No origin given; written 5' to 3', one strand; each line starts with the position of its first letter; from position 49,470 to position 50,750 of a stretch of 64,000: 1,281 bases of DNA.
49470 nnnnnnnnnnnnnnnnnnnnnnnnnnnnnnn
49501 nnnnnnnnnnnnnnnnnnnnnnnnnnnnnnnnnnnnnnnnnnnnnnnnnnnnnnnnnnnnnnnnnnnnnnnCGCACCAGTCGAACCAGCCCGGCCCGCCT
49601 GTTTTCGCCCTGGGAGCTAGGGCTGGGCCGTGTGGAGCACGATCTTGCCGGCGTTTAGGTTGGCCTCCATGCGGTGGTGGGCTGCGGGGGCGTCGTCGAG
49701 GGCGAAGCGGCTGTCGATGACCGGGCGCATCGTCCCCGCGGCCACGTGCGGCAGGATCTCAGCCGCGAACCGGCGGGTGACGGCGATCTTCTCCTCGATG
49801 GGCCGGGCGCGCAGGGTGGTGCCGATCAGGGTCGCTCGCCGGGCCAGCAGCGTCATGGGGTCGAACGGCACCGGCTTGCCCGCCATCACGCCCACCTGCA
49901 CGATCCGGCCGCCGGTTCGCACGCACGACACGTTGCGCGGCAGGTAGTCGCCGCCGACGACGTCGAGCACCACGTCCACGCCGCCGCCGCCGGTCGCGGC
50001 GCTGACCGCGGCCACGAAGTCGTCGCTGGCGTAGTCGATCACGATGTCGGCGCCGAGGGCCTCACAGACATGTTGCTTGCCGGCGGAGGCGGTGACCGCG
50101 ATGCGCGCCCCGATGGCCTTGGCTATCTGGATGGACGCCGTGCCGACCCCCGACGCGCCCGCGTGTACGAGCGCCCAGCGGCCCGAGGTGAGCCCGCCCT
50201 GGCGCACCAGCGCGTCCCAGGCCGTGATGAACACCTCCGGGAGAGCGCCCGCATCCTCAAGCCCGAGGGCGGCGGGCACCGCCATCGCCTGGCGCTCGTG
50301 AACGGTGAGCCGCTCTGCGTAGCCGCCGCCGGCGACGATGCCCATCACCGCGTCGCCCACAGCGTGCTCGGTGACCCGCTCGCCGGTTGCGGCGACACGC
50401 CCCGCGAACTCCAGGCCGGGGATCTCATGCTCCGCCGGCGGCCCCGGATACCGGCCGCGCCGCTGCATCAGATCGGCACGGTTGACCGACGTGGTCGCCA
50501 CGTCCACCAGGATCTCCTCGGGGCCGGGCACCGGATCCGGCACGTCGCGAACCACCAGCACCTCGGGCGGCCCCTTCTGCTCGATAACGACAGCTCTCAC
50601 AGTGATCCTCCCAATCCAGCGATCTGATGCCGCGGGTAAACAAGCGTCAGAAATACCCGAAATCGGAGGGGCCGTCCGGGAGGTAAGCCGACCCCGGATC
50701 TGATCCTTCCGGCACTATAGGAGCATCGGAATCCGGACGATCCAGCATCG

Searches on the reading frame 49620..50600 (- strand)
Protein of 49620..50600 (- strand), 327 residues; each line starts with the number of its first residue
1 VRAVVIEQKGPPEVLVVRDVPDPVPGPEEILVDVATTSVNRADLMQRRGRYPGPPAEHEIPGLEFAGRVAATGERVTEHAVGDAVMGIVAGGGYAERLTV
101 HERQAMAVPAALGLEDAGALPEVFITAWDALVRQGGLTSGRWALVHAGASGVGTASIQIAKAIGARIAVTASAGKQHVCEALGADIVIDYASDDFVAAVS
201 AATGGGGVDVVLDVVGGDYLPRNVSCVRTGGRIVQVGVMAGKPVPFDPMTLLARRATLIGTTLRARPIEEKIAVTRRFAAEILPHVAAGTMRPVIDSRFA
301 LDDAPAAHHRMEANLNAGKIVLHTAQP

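Call 57: search_protein_families(library=pfam, proteins=[window:49620-50600:-], max_evalue=0.001)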
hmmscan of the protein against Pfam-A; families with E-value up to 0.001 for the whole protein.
window:49620-50600:- (327 aa): 3 families
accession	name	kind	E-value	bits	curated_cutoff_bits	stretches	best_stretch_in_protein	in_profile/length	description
PF00107.32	ADH_zinc_N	-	2.8e-28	98.9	31.8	1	151-267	1-117/129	Zinc-binding dehydrogenase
PF13602.12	ADH_zinc_N_2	-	3.3e-26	93.2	27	1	182-322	1-134/134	Zinc-binding dehydrogenase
PF08240.17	ADH_N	-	1.7e-14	54.3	23.5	1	26-109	1-103/104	Alcohol dehydrogenase GroES-like domain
